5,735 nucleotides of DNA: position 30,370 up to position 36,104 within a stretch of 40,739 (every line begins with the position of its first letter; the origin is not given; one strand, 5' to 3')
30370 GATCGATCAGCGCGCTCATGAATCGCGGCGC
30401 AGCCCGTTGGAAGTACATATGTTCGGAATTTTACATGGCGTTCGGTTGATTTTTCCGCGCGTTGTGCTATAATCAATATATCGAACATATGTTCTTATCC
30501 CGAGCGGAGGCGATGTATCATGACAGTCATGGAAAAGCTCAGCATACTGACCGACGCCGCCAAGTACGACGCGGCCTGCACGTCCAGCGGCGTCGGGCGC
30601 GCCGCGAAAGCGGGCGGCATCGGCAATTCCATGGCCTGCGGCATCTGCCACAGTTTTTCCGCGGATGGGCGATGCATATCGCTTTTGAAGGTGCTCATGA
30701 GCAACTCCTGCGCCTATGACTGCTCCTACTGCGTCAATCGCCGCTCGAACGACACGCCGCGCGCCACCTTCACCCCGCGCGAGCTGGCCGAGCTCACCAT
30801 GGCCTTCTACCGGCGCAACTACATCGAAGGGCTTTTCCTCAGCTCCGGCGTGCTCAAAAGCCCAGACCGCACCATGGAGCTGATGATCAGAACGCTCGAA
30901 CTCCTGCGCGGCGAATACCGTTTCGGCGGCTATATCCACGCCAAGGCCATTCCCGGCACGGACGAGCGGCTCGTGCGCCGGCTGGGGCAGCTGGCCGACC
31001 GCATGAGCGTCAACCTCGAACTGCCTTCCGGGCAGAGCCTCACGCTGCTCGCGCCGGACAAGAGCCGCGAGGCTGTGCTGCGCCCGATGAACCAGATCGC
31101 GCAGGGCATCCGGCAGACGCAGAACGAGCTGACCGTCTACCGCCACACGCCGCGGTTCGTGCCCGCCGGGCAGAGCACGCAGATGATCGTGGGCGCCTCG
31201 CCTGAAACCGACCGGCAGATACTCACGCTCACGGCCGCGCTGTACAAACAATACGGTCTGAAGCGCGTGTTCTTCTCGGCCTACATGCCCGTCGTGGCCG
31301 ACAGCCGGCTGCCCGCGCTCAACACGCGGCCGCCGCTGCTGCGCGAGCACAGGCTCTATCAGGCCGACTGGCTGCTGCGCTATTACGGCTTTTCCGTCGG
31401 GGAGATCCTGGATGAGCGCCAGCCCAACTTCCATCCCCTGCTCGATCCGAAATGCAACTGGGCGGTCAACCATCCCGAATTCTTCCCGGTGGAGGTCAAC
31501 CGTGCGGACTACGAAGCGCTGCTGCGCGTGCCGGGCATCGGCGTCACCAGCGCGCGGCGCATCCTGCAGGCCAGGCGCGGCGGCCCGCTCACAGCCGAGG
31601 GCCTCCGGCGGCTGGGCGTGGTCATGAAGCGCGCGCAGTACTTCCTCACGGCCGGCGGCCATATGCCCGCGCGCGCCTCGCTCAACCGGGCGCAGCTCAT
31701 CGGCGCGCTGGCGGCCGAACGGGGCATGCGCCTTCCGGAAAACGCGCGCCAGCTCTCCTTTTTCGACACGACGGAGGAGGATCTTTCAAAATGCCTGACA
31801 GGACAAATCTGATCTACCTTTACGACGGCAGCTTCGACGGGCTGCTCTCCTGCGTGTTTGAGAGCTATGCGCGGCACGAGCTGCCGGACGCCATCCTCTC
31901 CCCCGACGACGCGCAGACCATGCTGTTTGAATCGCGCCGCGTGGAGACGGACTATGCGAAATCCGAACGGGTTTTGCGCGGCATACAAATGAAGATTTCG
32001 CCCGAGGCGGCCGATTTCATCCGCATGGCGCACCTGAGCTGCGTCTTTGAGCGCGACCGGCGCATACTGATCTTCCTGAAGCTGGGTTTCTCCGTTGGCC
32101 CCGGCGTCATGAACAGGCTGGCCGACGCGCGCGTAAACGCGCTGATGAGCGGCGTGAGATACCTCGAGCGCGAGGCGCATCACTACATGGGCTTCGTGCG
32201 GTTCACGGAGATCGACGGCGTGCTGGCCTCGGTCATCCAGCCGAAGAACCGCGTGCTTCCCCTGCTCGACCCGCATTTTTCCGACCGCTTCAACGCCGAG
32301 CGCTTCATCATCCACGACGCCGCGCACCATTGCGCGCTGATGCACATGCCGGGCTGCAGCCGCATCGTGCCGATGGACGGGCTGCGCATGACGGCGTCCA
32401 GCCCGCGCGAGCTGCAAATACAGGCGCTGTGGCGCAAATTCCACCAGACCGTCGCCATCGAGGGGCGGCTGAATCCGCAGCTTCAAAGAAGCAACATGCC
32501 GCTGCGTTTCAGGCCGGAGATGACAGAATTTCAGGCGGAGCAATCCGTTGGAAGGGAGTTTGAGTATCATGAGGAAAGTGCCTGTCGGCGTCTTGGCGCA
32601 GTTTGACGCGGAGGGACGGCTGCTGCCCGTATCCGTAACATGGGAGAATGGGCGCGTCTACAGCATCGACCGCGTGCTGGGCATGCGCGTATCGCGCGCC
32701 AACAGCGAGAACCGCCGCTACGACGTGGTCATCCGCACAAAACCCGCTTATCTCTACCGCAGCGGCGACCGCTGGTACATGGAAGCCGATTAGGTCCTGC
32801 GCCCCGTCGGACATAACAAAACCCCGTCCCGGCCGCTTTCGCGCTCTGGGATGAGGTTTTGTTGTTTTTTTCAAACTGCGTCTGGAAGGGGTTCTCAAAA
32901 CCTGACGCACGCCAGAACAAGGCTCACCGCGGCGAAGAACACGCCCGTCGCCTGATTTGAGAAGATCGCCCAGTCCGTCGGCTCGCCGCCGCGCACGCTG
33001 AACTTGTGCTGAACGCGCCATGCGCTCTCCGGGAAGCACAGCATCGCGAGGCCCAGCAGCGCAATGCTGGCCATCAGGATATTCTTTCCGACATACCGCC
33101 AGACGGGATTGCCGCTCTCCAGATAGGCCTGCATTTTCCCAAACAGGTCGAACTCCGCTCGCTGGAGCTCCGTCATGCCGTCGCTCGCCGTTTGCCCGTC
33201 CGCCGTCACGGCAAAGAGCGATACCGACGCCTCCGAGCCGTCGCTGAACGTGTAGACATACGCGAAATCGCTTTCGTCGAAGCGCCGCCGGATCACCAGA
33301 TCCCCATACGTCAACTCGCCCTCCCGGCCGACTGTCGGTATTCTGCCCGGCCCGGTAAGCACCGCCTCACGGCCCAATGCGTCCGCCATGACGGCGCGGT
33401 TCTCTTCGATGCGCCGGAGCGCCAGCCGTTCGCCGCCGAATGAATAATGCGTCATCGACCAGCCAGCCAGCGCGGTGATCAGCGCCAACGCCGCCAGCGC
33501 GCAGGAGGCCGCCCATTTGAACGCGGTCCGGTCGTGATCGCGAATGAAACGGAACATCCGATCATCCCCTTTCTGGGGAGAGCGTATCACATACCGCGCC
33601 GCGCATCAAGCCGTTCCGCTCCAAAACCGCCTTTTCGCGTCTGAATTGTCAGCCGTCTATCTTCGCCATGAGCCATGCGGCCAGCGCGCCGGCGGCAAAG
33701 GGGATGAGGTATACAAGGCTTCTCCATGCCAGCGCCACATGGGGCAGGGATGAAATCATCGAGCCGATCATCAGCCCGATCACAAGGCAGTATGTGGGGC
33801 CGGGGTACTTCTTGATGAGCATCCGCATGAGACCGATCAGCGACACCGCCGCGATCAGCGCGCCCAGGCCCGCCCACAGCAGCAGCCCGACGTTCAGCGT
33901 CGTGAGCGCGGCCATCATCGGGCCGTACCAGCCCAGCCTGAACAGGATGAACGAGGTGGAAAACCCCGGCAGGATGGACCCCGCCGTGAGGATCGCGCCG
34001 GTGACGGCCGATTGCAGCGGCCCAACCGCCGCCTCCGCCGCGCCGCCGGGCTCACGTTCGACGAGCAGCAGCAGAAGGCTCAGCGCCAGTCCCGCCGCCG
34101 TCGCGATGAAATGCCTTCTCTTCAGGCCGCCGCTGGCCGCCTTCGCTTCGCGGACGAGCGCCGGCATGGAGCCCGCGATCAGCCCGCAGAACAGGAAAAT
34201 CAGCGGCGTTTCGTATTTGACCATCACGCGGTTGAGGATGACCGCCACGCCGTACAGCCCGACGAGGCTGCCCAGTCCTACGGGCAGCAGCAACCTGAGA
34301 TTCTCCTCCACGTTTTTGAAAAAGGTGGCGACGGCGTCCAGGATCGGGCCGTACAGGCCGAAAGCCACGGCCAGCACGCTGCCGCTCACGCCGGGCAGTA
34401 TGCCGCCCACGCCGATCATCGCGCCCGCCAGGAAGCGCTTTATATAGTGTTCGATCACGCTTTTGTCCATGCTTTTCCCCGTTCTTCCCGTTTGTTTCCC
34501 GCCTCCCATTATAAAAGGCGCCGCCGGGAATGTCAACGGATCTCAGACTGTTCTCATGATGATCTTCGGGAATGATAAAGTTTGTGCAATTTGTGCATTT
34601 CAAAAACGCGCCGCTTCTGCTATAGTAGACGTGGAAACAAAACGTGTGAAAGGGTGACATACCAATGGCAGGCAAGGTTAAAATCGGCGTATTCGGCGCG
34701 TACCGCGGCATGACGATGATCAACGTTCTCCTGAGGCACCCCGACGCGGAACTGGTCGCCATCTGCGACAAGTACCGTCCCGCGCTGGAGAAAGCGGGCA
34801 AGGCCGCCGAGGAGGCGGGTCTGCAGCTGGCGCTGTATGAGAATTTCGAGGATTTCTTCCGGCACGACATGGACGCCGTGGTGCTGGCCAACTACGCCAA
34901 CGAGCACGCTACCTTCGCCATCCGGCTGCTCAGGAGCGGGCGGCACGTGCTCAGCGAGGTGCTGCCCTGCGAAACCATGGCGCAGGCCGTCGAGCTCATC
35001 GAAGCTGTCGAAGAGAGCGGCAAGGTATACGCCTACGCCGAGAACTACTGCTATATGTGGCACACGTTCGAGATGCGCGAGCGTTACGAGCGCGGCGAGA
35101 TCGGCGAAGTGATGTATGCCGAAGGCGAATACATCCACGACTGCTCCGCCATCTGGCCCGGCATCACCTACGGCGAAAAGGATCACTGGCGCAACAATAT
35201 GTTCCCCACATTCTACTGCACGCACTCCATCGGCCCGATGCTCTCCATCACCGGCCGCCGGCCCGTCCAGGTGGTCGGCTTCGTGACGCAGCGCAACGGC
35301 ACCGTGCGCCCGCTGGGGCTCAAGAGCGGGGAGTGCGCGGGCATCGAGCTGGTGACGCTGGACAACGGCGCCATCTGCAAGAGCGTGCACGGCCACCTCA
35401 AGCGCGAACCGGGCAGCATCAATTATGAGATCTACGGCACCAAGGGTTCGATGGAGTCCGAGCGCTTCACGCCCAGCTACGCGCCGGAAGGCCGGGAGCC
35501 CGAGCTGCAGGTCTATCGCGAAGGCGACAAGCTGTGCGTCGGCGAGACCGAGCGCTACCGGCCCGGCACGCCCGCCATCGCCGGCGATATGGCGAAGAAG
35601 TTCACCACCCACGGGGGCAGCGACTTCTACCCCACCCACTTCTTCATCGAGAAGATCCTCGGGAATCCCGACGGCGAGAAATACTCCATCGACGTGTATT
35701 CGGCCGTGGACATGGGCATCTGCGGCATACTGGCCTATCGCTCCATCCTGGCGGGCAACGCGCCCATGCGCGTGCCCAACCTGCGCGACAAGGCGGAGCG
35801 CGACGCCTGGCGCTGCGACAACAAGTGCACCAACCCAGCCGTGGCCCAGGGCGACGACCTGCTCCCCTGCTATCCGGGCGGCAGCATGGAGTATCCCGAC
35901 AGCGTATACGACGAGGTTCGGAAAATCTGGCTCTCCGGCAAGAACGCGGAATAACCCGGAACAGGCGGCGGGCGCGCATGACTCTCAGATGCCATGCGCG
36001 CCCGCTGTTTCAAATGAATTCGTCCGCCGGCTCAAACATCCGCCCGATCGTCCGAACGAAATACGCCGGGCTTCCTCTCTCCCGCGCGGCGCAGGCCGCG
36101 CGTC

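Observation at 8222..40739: No 5' half of sigG and no mobile-element cargo in the 32 kb to the right of the recombinase, so simple excision looks unlikely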

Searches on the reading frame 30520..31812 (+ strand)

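Call 22: search_protein_families(library=pfam, max_evalue=0.00001, proteins=[window:30520-31812:+])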
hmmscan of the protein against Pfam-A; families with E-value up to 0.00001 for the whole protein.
window:30520-31812:+ (430 aa): 1 family
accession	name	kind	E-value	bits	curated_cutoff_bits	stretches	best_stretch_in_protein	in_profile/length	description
PF04055.27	Radical_SAM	-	8.4e-08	33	29.5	1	60-191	3-134/166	Radical SAM superfamily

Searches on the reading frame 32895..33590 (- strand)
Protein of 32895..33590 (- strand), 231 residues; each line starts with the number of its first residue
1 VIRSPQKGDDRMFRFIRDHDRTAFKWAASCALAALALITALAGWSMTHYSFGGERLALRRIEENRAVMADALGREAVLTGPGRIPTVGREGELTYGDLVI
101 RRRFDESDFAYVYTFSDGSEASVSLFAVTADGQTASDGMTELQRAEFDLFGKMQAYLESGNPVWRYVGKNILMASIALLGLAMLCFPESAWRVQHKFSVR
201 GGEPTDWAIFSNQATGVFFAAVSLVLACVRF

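Call 23: search_protein_families(library=pfam, max_evalue=0.00001, proteins=[window:32895-33590:-])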
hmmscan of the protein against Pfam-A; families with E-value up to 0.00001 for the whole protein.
window:32895-33590:- (231 aa): 0 families

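Call 60: search_protein_families(library=pfam, max_evalue=1, proteins=[window:32895-33590:-])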
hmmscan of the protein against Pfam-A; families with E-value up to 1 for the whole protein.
window:32895-33590:- (231 aa): 2 families
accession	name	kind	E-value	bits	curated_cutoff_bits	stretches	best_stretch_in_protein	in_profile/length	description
PF19701.4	DUF6199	-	1e-05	25.6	27.7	1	175-228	7-61/64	Family of unknown function (DUF6199)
PF11377.13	DUF3180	-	0.029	15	28.4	1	23-80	25-80/135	Protein of unknown function (DUF3180)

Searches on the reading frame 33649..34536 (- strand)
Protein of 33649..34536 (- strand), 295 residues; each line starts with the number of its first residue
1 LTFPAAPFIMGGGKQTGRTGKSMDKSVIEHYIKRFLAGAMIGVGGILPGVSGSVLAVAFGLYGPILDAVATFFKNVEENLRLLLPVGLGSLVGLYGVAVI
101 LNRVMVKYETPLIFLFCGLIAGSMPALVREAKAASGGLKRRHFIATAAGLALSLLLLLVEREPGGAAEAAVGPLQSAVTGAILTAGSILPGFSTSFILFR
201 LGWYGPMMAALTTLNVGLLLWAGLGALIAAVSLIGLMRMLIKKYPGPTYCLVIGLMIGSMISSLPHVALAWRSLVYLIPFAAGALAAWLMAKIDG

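Call 23: search_protein_families(library=pfam, max_evalue=0.00001, proteins=[window:33649-34536:-])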
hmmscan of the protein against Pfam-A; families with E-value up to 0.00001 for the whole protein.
window:33649-34536:- (295 aa): 1 family
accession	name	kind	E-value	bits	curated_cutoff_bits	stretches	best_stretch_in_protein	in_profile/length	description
PF04018.18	VCA0040-like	-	1.2e-32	113.8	26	1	77-266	51-231/246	Undecaprenyl phosphate translocase-like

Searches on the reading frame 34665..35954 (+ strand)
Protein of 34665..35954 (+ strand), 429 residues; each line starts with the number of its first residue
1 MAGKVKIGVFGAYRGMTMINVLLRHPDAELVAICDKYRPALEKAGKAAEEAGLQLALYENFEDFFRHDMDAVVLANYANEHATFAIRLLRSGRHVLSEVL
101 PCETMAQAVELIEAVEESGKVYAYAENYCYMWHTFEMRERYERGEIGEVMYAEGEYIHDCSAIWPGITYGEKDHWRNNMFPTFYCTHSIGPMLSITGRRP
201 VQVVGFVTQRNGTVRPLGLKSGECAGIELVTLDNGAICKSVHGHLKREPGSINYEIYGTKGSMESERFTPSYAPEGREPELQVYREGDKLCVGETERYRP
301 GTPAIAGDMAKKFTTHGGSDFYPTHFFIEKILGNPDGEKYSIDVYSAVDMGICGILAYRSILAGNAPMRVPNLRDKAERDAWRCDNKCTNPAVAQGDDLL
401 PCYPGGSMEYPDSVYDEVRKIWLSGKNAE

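Call 23: search_protein_families(library=pfam, max_evalue=0.00001, proteins=[window:34665-35954:+])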
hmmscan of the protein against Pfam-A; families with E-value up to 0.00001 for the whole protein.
window:34665-35954:+ (429 aa): 2 families
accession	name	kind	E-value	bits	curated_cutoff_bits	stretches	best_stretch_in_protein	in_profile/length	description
PF01408.29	GFO_IDH_MocA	-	2.1e-12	48.2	24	1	6-123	2-117/120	Oxidoreductase family, NAD-binding Rossmann fold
PF22725.1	GFO_IDH_MocA_C3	-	3.3e-06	27.6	27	1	136-264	3-124/124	GFO/IDH/MocA C-terminal domain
